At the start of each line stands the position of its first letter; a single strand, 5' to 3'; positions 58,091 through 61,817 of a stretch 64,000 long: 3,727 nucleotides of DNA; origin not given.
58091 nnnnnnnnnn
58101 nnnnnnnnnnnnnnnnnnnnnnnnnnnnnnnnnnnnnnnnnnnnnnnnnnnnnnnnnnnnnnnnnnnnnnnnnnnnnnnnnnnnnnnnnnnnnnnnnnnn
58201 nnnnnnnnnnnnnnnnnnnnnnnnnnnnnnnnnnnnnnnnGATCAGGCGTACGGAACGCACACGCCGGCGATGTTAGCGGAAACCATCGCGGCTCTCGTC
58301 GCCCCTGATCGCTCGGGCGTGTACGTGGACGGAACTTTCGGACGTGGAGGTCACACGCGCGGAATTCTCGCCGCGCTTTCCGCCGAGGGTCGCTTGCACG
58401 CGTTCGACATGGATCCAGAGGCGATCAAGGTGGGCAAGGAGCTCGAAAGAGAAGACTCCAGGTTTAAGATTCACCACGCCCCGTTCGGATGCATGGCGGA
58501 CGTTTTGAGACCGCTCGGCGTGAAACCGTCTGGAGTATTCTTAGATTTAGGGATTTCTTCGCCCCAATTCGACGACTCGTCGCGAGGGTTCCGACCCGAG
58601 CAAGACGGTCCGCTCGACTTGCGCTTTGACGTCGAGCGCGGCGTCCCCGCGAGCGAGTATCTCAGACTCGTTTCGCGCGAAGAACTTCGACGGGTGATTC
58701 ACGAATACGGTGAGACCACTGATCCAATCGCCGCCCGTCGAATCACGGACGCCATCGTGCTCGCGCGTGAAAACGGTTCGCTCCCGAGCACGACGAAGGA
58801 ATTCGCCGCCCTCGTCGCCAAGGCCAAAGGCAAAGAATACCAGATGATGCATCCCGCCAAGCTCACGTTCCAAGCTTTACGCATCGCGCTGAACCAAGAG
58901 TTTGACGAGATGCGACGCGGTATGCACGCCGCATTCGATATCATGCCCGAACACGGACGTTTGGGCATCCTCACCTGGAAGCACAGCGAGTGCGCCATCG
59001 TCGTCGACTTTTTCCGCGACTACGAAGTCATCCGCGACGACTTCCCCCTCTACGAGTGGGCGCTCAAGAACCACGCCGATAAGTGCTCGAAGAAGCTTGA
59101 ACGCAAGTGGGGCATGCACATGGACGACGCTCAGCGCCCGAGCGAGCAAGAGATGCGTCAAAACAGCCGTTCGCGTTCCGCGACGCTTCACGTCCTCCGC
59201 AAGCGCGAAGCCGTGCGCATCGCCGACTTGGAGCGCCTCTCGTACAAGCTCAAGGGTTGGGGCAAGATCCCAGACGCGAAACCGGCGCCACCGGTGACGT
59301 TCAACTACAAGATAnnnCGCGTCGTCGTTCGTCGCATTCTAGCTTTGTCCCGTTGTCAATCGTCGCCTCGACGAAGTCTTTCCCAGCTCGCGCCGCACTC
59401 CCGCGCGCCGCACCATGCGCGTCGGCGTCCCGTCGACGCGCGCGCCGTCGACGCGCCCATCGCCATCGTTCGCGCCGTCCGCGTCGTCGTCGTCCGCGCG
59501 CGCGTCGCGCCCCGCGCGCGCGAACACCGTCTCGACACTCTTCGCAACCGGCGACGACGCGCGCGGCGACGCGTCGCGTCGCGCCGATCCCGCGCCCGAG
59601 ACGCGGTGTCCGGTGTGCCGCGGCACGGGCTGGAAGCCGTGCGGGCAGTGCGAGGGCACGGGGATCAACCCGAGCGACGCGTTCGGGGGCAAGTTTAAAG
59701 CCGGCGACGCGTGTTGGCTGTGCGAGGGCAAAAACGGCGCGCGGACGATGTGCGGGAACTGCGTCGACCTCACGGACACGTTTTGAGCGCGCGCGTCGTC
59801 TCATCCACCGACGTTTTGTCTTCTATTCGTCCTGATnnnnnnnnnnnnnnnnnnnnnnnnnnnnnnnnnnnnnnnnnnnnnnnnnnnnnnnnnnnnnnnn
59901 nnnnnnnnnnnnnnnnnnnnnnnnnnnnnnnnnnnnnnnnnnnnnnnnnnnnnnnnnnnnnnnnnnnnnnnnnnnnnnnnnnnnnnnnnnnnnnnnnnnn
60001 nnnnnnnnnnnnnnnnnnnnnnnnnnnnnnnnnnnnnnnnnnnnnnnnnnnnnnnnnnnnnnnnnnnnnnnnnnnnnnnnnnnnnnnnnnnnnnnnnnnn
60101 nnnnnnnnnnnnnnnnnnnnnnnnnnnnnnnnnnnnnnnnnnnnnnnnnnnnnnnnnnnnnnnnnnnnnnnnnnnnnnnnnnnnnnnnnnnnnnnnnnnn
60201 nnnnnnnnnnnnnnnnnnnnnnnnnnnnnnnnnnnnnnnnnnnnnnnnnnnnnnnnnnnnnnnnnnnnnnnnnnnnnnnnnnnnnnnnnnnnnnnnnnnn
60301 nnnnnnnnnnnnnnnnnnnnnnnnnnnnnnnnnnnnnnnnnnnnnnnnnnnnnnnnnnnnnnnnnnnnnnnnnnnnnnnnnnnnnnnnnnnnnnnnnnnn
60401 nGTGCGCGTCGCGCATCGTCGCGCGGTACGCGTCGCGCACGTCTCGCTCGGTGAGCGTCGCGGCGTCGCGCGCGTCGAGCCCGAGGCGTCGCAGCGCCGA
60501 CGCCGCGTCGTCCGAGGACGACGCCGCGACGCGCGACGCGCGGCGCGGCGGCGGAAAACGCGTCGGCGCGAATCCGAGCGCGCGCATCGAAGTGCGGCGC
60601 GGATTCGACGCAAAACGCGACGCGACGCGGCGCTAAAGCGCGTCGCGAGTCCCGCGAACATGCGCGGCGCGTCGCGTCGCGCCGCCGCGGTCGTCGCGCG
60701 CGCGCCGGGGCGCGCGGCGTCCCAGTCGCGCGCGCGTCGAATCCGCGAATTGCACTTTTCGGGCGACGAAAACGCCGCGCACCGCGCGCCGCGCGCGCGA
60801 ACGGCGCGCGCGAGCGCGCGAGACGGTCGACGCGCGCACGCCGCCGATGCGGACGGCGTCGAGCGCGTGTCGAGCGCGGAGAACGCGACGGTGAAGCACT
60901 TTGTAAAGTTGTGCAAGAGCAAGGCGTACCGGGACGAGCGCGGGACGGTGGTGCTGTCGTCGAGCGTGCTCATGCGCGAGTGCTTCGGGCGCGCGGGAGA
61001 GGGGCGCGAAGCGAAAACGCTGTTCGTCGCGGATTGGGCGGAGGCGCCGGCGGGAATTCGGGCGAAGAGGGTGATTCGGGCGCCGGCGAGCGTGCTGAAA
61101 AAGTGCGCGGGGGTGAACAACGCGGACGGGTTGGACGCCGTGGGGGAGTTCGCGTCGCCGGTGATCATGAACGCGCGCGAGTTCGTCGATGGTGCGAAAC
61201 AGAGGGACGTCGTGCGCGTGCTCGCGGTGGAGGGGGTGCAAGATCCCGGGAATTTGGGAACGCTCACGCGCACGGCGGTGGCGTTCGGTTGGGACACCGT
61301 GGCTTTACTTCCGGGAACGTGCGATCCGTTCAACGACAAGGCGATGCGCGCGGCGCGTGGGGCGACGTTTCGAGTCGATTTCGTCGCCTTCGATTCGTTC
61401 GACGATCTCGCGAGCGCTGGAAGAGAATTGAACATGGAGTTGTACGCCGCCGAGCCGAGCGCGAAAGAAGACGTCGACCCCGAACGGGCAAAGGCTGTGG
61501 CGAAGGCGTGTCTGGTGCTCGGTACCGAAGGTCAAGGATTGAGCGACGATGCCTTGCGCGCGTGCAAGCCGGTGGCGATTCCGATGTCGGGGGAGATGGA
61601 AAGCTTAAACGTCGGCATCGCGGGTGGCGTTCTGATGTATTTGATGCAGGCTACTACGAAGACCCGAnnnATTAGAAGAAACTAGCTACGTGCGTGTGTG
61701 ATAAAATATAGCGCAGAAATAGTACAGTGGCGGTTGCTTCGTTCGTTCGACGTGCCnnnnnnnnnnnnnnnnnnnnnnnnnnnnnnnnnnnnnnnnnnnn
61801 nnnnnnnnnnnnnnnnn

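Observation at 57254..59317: RNA-binding module (RRM - RanBP2 ZnF - RRM) fused to the 16S rRNA m4C1402 methyltransferase RsmH/MraW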

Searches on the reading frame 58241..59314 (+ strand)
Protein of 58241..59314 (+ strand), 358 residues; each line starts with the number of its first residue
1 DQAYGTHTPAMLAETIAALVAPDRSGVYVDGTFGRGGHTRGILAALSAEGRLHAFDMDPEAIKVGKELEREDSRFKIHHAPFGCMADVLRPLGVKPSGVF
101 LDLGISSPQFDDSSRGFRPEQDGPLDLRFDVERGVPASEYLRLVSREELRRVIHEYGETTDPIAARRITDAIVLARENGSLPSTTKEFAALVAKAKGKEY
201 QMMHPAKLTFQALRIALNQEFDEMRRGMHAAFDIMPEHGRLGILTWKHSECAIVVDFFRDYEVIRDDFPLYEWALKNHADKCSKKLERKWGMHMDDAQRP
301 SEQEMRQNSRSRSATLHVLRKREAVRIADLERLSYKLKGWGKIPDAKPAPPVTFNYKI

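Call 19: find_related_loci(query=window:58241-59314:+, collection=genome_contigs, flank=2000)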
Query window:58241-59314:+ (358 aa) in genome_contigs; peptide patterns used: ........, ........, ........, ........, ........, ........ (x = any residue, [..] = any of these).
20 stretches matched a pattern; 1 encode a relative of the query (tblastn E <= 1e-3); 1 distinct loci.
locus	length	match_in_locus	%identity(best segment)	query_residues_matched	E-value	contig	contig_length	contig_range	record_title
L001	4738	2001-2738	32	11-254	4e-26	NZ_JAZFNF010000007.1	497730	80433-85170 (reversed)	Rhodococcus sp. 24CO NODE_7_length_497730_cov_245.622691, whole genome shotgun sequence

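Call 45: search_protein_representatives(protein=window:58241-59314:+)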
Query: 358 residues. Proteins with E-value up to 0.001 (for the whole library): 15828; up to 1e-10: 9361; up to 1e-30: 1206. The best 150 are listed.
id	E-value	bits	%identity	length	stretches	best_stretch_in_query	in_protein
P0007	7.3e-206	700.0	85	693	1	1-358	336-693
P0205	9.2e-138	476.0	64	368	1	2-351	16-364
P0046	3.9e-135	467.4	62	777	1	2-345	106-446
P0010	1.1e-134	465.8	64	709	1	2-340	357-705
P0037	1.2e-131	456.0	63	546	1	2-341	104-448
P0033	5.4e-130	450.5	61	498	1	2-345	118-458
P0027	2.2e-129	448.5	60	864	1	2-345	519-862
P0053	3.0e-123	428.3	59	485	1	3-341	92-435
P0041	5.4e-123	427.5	58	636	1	2-350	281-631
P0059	3.4e-116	405.1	57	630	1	2-337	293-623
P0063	2.4e-112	392.5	57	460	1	2-337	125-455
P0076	1.1e-107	377.1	57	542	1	2-343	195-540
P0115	6.1e-95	335.2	54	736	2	89-348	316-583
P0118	2.5e-92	326.6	55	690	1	2-340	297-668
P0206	3.8e-89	316.1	49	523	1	2-344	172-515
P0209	6.6e-78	279.2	37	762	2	7-321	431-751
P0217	5.3e-69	249.9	45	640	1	5-321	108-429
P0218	4.8e-68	246.7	34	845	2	6-321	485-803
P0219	5.9e-67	243.2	43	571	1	6-325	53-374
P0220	2.8e-66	240.9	36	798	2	6-269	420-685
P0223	1.2e-65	238.9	42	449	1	7-321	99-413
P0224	2.2e-64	234.7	43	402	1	11-329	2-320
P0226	7.0e-64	233.0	42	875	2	6-262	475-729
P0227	1.2e-63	232.3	42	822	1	6-322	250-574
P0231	8.0e-62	226.3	42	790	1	5-322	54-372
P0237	5.6e-60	220.2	42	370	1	25-330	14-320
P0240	3.2e-59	217.7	43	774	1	5-322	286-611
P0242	6.0e-59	216.8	42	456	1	24-340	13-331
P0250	4.1e-57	210.8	41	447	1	6-323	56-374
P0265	1.0e-53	199.6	39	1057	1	7-322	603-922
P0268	7.3e-53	196.8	43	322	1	6-323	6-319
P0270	1.1e-52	196.3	38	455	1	6-323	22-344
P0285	6.4e-50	187.1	42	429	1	7-323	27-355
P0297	2.6e-48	181.8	40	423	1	7-323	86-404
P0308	1.2e-46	176.3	39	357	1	2-320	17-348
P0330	7.9e-45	170.4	38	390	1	11-324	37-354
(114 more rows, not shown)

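Call 46: search_protein_families(library=pfam, proteins=[P0209, P0217, P0218, P0219, P0220, P0226, P0227, P0231, P0240, P0265], max_evalue=0.001)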
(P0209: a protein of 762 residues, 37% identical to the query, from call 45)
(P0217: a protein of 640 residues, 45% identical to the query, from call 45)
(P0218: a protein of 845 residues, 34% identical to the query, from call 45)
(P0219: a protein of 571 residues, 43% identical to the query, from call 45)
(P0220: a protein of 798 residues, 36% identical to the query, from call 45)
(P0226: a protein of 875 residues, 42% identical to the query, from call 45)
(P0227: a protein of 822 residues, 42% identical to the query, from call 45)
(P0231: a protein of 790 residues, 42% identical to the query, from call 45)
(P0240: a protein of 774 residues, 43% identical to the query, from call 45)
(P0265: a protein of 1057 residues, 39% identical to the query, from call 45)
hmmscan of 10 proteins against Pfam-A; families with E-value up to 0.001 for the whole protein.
P0209 (762 aa): 1 family
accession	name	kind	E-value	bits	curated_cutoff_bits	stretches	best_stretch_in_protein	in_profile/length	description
PF01795.25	Methyltransf_5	-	1.6e-92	310.7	27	2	429-746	2-302/309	MraW methylase family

P0217 (640 aa): 2 families
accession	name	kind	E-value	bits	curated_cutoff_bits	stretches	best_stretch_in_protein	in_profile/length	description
PF01795.25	Methyltransf_5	-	1.3e-72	245.4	27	1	109-429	3-308/309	MraW methylase family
PF00397.32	WW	-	1.3e-10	41.5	26.9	1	21-50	1-31/31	WW domain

P0218 (845 aa): 1 family
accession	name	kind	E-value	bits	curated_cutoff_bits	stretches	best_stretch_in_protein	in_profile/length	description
PF01795.25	Methyltransf_5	-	1.3e-79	268.3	27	2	485-803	3-308/309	MraW methylase family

P0219 (571 aa): 1 family
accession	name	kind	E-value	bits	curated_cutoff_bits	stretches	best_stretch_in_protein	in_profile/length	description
PF01795.25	Methyltransf_5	-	1.4e-71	242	27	1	52-370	2-308/309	MraW methylase family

P0220 (798 aa): 1 family
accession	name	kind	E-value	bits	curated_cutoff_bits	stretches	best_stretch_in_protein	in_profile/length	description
PF01795.25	Methyltransf_5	-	3e-80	270.4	27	2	420-738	3-308/309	MraW methylase family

P0226 (875 aa): 1 family
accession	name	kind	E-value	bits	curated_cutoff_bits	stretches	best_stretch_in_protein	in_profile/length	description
PF01795.25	Methyltransf_5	-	2.8e-69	234.4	27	2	475-731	3-259/309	MraW methylase family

P0227 (822 aa): 4 families
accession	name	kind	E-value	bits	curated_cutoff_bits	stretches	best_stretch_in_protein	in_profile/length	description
PF01795.25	Methyltransf_5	-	5.9e-68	230.1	27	1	250-573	3-308/309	MraW methylase family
PF00397.32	WW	-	7.1e-16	58.4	26.9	2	43-73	1-31/31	WW domain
PF13847.12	Methyltransf_31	-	1.1e-05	25.5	27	0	280-320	8-48/145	Methyltransferase domain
PF13649.12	Methyltransf_25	-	0.00056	21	27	0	281-334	3-56/97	Methyltransferase domain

P0231 (790 aa): 1 family
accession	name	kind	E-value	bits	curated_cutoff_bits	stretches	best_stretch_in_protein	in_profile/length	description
PF01795.25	Methyltransf_5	-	5.1e-73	246.7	27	1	55-371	3-308/309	MraW methylase family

P0240 (774 aa): 3 families
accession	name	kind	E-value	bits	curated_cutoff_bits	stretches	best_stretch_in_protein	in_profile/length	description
PF01795.25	Methyltransf_5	-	1.3e-70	238.7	27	1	286-608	2-306/309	MraW methylase family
PF00397.32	WW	-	2.7e-12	46.9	26.9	1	6-36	1-31/31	WW domain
PF07653.23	SH3_2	-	9.5e-05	22.4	21.8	1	720-767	15-51/55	Variant SH3 domain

P0265 (1057 aa): 1 family
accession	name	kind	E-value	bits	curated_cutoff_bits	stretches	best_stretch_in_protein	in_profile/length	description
PF01795.25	Methyltransf_5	-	1.9e-60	205.4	27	1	602-920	3-307/309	MraW methylase family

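Call 48: list_cluster_members(proteins=[P0209, P0217, P0218, P0219, P0223, P0227, P0231, P0240, P0265, P0206])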
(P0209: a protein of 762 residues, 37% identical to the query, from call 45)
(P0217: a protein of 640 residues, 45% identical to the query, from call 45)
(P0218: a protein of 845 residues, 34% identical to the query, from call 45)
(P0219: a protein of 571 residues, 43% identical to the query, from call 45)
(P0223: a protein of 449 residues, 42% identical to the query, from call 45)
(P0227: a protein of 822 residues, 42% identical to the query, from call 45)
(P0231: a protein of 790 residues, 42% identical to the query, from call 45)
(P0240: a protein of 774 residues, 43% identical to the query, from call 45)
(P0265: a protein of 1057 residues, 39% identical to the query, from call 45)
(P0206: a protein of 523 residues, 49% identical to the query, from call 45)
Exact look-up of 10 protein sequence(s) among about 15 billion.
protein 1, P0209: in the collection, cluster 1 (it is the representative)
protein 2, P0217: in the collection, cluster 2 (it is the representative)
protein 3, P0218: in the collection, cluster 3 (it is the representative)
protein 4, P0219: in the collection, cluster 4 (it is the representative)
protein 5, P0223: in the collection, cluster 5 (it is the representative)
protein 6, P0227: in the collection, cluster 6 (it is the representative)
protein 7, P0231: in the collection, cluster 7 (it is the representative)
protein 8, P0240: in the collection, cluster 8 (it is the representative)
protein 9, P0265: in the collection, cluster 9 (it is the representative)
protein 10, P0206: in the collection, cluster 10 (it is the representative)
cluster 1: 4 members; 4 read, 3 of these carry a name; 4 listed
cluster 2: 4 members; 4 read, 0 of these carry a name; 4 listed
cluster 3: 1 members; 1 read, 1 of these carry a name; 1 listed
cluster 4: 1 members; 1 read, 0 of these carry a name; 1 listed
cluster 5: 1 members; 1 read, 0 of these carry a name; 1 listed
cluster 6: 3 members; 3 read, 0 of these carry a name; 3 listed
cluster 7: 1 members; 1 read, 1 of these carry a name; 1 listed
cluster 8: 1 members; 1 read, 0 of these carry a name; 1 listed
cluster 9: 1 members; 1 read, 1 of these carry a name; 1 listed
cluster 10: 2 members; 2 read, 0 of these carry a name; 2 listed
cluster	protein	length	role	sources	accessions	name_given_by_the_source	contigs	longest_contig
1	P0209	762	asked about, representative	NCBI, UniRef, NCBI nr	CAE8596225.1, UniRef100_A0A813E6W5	unnamed protein product [Polarella glacialis] | Uncharacterized protein n=1 Tax=Polarella glacialis TaxID=89957 RepID=A0A813E6W5_POLGL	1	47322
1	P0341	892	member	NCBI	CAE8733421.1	unnamed protein product, partial [Polarella glacialis]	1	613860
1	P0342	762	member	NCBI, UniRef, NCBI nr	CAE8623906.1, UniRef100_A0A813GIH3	unnamed protein product [Polarella glacialis] | Uncharacterized protein n=1 Tax=Polarella glacialis TaxID=89957 RepID=A0A813GIH3_POLGL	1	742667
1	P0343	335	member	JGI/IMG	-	-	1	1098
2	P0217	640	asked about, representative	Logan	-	-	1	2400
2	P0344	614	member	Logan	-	-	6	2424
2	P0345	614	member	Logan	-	-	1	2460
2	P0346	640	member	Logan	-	-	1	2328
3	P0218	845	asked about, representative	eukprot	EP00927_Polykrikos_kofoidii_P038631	TRINITY_DN33046_c0_g1_i1.p1 TRINITY_DN33046_c0_g1~~TRINITY_DN33046_c0_g1_i1.p1 ORF ...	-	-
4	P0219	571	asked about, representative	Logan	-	-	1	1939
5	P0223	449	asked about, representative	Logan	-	-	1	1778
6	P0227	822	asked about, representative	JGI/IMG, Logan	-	-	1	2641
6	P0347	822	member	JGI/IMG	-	-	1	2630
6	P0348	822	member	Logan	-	-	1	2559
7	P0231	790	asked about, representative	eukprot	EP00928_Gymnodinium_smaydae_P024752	TRINITY_DN1993_c1_g6_i1.p1 TRINITY_DN1993_c1_g6~~TRINITY_DN1993_c1_g6_i1.p1 ORF ...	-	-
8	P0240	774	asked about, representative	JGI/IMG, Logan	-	-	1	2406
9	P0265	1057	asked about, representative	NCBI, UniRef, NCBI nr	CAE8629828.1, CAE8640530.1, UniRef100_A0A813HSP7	unnamed protein product [Polarella glacialis] | RanBP2-type domain-containing protein n=1 Tax=Polarella glacialis TaxID=89957 ...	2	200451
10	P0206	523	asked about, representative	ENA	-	-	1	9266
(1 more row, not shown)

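Call 49: list_cluster_members(proteins=[P0250, P0285, P0297, P0270, P0330, P0224, P0237, P0242, P0308, P0268])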
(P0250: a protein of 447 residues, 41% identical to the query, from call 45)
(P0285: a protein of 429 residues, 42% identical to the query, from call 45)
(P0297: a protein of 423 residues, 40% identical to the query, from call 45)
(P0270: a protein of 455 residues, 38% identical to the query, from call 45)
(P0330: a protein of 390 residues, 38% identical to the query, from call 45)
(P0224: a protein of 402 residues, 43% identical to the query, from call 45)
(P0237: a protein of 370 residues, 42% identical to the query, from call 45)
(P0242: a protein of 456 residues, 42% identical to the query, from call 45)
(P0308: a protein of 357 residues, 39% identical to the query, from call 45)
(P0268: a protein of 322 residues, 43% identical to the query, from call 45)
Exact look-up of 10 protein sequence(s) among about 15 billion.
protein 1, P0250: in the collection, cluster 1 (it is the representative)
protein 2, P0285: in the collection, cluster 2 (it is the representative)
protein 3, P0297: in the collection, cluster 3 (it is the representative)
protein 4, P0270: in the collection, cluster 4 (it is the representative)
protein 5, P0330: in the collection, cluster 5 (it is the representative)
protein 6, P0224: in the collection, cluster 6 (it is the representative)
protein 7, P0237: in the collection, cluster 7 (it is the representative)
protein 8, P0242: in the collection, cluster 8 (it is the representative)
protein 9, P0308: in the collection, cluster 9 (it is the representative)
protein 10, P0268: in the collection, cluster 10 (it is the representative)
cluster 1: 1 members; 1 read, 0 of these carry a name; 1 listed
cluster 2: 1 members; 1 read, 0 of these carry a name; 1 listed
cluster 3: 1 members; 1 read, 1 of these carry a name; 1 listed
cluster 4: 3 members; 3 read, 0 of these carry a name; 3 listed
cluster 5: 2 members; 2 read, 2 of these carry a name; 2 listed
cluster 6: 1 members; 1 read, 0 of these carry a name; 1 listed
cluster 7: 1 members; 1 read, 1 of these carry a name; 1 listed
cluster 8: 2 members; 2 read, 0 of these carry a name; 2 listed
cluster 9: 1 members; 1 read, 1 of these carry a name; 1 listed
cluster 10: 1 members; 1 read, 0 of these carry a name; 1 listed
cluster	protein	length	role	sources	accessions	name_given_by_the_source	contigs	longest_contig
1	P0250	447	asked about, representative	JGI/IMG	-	-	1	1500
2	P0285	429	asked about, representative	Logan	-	-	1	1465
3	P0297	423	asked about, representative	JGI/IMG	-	16S rRNA (cytosine1402-N4)-methyltransferase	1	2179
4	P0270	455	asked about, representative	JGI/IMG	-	-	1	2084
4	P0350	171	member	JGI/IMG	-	-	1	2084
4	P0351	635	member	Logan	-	-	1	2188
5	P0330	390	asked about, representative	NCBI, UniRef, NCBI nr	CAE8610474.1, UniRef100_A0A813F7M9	unnamed protein product [Polarella glacialis] | 16S rRNA (Cytosine(1402)-N(4))-methyltransferase n=1 Tax=Polarella glacialis TaxID=89957 ...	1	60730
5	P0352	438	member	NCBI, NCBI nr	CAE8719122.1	unnamed protein product [Polarella glacialis]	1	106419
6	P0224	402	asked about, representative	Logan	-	-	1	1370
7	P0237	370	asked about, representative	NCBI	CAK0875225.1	unnamed protein product, partial [Prorocentrum cordatum]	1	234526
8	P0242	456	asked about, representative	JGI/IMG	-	-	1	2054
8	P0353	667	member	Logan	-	-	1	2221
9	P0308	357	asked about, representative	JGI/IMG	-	16S rRNA (cytosine1402-N4)-methyltransferase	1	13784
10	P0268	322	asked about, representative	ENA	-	-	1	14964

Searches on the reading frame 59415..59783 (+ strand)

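Call 37: search_protein_families(library=pfam, proteins=[window:59415-59783:+], max_evalue=0.001)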
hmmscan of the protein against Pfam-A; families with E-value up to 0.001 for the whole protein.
window:59415-59783:+ (123 aa): 1 family
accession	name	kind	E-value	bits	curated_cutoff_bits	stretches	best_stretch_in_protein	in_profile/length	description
PF25436.1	BSD2_CRD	-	1.4e-15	57.7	27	1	65-116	5-54/69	BSD2 cysteine rich domain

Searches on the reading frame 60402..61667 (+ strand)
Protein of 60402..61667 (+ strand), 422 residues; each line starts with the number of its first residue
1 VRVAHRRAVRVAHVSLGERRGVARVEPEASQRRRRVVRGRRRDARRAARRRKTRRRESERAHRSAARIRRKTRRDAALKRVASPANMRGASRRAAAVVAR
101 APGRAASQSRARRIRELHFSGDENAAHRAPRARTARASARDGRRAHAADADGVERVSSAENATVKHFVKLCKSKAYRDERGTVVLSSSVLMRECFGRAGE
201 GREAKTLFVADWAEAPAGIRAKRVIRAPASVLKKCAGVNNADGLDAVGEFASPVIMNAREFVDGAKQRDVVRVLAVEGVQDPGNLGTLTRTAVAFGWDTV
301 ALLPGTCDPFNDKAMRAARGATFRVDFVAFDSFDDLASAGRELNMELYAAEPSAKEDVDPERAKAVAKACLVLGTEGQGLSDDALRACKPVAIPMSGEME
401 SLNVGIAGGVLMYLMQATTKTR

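Call 37: search_protein_families(library=pfam, proteins=[window:60402-61667:+], max_evalue=0.001)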
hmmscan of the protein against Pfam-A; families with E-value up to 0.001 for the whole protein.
window:60402-61667:+ (422 aa): 1 family
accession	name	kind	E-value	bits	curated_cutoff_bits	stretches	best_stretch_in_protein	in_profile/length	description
PF00588.24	SpoU_methylase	-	5.4e-33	114.5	29.7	1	273-413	3-142/142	SpoU rRNA Methylase family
